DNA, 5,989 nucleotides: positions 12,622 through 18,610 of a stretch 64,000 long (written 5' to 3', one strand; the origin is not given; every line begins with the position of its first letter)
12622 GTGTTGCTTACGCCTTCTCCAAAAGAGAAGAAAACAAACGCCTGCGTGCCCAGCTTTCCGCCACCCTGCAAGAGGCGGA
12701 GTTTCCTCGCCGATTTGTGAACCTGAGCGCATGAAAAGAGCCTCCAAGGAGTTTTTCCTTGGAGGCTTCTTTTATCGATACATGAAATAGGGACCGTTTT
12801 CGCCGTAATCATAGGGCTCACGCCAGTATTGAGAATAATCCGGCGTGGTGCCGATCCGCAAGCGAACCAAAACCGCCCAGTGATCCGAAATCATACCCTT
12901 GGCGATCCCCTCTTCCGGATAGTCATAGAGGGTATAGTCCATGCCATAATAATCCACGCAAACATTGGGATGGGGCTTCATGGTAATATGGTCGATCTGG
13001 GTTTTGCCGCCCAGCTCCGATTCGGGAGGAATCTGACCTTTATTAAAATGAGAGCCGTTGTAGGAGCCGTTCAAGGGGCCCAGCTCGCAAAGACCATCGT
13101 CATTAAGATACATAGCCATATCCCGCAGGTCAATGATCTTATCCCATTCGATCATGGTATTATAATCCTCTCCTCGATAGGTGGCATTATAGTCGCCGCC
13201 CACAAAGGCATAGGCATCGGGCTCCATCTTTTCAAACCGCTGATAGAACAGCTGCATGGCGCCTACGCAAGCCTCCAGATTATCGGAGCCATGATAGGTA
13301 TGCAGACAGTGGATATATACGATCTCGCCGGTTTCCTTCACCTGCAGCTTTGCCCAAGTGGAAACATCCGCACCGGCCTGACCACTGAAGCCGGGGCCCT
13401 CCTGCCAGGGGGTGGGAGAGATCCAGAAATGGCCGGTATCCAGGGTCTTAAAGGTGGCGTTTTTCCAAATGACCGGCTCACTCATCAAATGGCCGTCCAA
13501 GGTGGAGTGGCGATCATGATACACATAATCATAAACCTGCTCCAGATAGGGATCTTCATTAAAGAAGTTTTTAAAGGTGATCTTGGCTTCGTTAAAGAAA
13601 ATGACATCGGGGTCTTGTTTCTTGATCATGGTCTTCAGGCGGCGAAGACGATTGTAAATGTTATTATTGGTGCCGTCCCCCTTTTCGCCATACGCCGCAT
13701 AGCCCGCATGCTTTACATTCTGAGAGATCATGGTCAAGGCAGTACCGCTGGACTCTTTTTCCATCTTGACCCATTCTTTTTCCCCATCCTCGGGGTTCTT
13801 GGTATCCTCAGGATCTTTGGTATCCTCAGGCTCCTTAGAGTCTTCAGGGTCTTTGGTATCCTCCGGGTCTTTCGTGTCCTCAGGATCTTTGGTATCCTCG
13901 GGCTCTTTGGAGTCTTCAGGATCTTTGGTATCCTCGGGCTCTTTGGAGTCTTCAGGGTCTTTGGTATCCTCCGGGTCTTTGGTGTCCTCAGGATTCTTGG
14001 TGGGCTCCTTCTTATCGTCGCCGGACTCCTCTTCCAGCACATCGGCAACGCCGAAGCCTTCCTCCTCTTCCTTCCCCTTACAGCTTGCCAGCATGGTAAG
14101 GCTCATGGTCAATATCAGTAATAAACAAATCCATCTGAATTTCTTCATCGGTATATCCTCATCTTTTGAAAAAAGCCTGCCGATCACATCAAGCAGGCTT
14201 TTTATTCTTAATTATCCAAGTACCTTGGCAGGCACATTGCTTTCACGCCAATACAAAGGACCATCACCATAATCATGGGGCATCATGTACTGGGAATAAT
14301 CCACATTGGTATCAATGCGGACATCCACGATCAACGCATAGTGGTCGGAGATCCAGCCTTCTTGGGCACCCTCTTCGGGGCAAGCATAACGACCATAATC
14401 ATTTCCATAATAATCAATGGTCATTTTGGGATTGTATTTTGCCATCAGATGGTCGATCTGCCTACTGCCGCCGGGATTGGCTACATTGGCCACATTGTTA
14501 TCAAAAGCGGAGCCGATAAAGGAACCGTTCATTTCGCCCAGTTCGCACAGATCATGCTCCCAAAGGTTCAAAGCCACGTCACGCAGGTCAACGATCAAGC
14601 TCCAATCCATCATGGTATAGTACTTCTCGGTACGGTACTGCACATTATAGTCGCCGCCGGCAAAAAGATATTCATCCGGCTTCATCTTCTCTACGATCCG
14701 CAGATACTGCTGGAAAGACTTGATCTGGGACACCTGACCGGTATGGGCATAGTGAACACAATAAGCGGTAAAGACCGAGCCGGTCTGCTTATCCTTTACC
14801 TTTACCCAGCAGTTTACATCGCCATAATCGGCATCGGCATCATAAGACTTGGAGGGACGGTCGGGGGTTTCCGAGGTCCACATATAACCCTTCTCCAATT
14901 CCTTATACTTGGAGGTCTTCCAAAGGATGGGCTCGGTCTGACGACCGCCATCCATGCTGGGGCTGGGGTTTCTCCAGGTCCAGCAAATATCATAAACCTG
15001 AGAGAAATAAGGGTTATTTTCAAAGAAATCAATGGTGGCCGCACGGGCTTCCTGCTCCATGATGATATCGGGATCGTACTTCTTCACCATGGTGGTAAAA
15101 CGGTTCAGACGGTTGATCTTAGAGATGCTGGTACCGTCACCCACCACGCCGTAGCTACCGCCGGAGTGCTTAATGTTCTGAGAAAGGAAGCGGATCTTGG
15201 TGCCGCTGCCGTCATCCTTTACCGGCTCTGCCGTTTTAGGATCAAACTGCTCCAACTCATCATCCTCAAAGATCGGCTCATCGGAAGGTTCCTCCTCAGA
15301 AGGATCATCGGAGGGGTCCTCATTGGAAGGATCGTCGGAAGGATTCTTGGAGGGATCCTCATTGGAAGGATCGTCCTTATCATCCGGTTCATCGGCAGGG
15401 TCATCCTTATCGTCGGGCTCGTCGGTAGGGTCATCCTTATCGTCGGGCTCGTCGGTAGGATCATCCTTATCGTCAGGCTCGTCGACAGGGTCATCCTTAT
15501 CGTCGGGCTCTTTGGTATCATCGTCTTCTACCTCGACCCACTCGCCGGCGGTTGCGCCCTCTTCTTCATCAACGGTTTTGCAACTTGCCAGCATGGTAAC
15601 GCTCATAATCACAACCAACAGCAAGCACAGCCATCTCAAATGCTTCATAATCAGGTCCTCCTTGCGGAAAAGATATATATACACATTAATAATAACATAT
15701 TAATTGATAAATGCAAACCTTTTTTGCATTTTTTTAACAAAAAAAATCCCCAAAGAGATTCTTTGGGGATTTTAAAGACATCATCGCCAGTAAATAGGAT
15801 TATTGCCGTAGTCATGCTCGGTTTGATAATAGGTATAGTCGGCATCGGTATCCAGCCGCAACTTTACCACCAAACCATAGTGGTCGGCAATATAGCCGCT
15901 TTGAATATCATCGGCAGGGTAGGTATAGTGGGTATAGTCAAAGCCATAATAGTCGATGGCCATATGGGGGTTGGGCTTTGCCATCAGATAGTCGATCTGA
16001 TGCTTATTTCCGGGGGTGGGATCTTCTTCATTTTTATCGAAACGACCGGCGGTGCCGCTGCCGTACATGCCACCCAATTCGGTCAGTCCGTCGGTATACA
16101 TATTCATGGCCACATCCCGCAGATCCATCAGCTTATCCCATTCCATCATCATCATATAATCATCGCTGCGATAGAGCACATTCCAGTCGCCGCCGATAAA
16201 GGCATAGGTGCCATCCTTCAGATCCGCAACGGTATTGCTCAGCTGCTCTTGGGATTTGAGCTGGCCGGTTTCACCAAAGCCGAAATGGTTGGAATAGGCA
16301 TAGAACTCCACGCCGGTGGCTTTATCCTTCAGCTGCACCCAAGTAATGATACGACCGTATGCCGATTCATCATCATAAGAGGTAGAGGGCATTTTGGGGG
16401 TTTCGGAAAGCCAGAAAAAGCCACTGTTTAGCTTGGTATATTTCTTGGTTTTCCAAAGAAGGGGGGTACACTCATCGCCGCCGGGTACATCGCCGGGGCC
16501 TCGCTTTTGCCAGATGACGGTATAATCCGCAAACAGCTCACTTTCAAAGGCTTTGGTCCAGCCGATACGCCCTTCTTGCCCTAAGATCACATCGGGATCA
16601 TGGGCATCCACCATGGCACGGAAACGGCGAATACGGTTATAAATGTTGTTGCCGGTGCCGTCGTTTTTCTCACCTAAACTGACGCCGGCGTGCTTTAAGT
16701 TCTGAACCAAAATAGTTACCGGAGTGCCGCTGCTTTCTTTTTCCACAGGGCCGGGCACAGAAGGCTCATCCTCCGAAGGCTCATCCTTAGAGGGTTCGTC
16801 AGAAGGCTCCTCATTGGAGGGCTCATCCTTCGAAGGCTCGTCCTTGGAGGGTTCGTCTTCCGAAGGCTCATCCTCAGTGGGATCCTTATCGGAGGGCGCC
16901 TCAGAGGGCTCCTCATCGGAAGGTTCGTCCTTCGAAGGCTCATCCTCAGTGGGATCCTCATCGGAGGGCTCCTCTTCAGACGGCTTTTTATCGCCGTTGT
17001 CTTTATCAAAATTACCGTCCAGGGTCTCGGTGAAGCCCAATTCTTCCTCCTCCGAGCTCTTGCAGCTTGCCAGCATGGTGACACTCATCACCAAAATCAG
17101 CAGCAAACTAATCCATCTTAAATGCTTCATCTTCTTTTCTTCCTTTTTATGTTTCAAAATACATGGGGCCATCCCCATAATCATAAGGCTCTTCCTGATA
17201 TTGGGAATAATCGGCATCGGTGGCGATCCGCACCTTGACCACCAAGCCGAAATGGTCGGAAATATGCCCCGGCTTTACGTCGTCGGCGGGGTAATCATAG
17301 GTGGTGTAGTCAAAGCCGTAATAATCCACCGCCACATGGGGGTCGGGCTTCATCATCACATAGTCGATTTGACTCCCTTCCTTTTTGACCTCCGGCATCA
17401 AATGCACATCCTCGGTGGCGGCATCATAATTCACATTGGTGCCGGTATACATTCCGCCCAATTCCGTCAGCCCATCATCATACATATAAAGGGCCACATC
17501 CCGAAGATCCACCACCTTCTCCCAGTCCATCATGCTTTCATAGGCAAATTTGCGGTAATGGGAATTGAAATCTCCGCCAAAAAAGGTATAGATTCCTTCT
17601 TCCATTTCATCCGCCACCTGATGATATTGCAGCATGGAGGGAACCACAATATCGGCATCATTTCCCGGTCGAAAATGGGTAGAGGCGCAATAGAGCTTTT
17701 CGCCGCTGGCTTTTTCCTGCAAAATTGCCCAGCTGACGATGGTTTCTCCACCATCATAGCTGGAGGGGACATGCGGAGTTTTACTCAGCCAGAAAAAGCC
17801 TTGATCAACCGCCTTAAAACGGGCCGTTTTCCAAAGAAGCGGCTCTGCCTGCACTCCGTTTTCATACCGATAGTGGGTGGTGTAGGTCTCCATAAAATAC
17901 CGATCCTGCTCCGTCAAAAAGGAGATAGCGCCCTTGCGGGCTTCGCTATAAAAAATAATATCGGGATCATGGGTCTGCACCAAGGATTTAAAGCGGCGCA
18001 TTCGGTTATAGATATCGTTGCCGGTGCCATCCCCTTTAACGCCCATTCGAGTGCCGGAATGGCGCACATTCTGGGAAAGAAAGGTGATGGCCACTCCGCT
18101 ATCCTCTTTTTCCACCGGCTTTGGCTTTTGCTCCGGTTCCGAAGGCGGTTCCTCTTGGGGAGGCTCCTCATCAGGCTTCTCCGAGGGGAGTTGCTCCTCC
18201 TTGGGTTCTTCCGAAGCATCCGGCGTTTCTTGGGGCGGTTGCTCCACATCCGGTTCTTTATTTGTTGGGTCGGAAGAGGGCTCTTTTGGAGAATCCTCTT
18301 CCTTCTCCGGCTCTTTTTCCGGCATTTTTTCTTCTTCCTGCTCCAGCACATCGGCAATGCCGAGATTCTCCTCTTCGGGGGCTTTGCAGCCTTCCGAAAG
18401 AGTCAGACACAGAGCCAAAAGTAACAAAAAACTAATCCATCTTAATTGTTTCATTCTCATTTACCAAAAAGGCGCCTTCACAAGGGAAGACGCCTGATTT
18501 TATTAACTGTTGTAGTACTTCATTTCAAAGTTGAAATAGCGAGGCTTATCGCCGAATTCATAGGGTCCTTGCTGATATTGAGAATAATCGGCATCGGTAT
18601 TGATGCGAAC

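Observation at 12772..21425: Six tandem paralogs of a lipoprotein-anchored EEP (DNase-I-fold) phosphoesterase, mostly with their own terminators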

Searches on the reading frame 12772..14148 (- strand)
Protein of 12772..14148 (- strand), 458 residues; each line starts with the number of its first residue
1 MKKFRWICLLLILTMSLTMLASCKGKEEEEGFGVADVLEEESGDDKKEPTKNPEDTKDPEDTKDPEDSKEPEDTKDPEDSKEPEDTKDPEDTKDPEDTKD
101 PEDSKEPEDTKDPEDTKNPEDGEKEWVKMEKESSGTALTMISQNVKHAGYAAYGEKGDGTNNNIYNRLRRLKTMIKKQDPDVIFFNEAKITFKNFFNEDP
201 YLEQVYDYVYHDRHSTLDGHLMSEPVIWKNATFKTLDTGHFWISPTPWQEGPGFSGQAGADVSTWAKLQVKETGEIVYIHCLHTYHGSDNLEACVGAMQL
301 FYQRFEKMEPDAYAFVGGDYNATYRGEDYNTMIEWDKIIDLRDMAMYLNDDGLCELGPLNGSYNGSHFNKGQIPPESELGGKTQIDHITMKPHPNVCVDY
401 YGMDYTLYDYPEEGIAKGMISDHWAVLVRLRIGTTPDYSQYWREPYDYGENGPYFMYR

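Call 3: search_protein_families(library=pfam, proteins=[window:12772-14148:-], max_evalue=0.01)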
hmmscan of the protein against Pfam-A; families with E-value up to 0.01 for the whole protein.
window:12772-14148:- (458 aa): 1 family
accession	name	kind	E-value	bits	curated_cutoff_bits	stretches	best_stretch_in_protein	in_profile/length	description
PF03372.29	Exo_endo_phos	-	2.8e-06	27.7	24.5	1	165-423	6-225/225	Endonuclease/Exonuclease/phosphatase family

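Call 4: search_protein_families(library=ncbifam, proteins=[window:12772-14148:-], max_evalue=0.01)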
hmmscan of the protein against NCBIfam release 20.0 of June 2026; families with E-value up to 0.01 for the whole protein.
window:12772-14148:- (458 aa): 3 families
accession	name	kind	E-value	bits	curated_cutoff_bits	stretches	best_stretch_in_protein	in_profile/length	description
TIGR03490.1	Mycoplas_LppA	paralog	1.4e-06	27.1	325.5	1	6-161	7-151/541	LppA family lipoprotein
NF037973.1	metallo_SslE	exception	0.0011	16.5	3000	1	2-89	3-88/1519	lipoprotein metalloprotease SslE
NF005844.0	PRK07764.1-3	equivalog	0.007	15.2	964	1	53-188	413-541/841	DNA polymerase III subunit gamma and tau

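Call 12: search_solved_structures(query=A1, max_evalue=1, show_alignments=1)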
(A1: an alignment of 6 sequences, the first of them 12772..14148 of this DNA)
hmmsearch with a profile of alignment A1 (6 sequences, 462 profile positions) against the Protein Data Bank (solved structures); distinct sequences matched with E-value up to 1: 13.
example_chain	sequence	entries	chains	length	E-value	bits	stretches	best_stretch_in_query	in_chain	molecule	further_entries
3mpr_A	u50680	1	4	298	2e-18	69.6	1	136-339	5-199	Putative endonuclease/exonuclease/phosphatase family protein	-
4c1r_A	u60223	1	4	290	6.9e-18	67.8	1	138-339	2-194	MANNOSYL-6-PHOSPHATASE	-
3g6s_A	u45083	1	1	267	2.2e-17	66.1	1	221-337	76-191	Putative endonuclease/exonuclease/phosphatase family protein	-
3l1w_A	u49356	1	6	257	3.2e-09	39.2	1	215-323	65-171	Uncharacterized protein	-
1zwx_A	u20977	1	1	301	0.018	17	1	291-333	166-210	sphingomyelinase-c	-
8bf9_A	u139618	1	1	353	0.14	14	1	1-83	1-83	Translocon-associated protein subunit alpha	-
7s13_C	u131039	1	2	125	0.22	13.4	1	306-352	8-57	T-cell surface protein tactile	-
2wg3_A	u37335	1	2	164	0.26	13.2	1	168-197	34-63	DESERT HEDGEHOG PROTEIN N-PRODUCT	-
7s11_C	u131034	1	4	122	0.26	13.2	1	307-352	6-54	T-cell surface protein tactile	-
2wfq_A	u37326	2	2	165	0.26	13.2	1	168-197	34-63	DESERT HEDGEHOG PROTEIN N-PRODUCT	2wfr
3n1g_B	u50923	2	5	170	0.29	13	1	168-197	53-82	Desert hedgehog protein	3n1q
6ca4_A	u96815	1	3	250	0.73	11.7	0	270-321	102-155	Tyrosyl-DNA phosphodiesterase 2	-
8w12_C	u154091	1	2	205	0.81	11.5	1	31-115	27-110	VP6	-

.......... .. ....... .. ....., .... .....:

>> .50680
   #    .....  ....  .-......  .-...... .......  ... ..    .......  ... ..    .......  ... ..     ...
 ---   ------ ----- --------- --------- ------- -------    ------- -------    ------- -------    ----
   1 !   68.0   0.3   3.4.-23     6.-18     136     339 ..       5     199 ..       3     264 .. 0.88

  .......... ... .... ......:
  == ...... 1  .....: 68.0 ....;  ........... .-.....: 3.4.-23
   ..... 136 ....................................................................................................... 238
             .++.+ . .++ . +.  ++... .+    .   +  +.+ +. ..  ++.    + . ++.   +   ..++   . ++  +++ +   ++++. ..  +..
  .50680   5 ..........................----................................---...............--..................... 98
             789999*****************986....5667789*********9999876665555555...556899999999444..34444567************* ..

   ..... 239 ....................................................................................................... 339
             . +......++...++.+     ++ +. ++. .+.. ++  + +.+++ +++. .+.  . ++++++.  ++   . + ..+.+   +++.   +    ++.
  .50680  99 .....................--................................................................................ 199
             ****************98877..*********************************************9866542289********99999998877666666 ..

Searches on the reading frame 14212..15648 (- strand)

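Call 3: search_protein_families(library=pfam, proteins=[window:14212-15648:-], max_evalue=0.01)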
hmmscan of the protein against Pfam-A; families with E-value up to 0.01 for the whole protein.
window:14212-15648:- (478 aa): 1 family
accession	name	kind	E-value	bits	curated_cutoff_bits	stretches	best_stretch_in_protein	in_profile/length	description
PF03372.29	Exo_endo_phos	-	0.00064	20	24.5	1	180-436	18-225/225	Endonuclease/Exonuclease/phosphatase family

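Call 4: search_protein_families(library=ncbifam, proteins=[window:14212-15648:-], max_evalue=0.01)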
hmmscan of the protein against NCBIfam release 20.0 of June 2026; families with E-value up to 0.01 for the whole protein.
window:14212-15648:- (478 aa): 2 families
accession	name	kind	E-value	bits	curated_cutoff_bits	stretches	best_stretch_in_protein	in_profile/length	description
TIGR03490.1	Mycoplas_LppA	paralog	0.00033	19.3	325.5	1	6-134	7-117/541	LppA family lipoprotein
TIGR03395.1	sphingomy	equivalog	0.0099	15.3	248.2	0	297-348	152-202/286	sphingomyelin phosphodiesterase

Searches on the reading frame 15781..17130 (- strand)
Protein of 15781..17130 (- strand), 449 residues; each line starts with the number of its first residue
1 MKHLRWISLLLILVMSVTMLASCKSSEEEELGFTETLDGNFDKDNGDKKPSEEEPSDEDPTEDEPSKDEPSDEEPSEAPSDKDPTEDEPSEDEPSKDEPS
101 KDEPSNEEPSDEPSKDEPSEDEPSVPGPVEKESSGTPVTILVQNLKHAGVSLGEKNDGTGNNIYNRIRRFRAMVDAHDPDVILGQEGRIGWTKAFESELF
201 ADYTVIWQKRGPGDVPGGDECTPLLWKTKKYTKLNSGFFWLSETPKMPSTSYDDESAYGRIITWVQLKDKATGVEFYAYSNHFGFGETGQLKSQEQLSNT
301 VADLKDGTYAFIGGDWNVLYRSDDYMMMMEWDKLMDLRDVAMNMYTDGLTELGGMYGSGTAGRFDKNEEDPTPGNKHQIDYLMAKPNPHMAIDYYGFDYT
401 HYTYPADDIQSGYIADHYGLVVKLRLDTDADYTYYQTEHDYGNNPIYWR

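Call 3: search_protein_families(library=pfam, proteins=[window:15781-17130:-], max_evalue=0.01)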
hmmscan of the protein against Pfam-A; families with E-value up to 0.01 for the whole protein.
window:15781-17130:- (449 aa): 1 family
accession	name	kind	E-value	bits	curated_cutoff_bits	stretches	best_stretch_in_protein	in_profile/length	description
PF03372.29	Exo_endo_phos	-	5.7e-08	33.2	24.5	1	164-389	16-206/225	Endonuclease/Exonuclease/phosphatase family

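Call 4: search_protein_families(library=ncbifam, proteins=[window:15781-17130:-], max_evalue=0.01)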
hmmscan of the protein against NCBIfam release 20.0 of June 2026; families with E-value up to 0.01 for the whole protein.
window:15781-17130:- (449 aa): 1 family
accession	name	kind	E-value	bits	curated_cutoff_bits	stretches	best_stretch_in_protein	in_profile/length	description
TIGR03490.1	Mycoplas_LppA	paralog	0.0013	17.2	325.5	1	6-121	7-116/541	LppA family lipoprotein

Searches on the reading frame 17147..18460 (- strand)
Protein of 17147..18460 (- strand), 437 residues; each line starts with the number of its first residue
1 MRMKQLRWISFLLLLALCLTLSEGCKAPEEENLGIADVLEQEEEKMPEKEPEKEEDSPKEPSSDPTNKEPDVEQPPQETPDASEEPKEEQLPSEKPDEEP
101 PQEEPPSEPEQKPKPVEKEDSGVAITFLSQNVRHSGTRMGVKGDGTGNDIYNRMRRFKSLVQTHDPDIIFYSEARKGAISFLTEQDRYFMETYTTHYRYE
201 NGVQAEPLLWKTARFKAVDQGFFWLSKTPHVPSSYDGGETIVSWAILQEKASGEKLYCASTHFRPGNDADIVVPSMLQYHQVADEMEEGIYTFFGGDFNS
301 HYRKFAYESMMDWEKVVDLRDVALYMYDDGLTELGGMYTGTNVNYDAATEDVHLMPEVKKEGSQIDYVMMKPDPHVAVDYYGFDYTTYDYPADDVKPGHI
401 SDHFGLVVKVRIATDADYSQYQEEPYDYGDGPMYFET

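Call 3: search_protein_families(library=pfam, proteins=[window:17147-18460:-], max_evalue=0.01)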
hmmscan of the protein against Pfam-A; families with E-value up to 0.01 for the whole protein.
window:17147-18460:- (437 aa): 1 family
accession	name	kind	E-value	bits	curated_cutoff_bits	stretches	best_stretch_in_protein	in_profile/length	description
PF03372.29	Exo_endo_phos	-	0.0013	18.9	24.5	1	129-403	2-225/225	Endonuclease/Exonuclease/phosphatase family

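Call 4: search_protein_families(library=ncbifam, proteins=[window:17147-18460:-], max_evalue=0.01)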
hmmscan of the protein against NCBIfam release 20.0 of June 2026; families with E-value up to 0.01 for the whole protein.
window:17147-18460:- (437 aa): 0 families
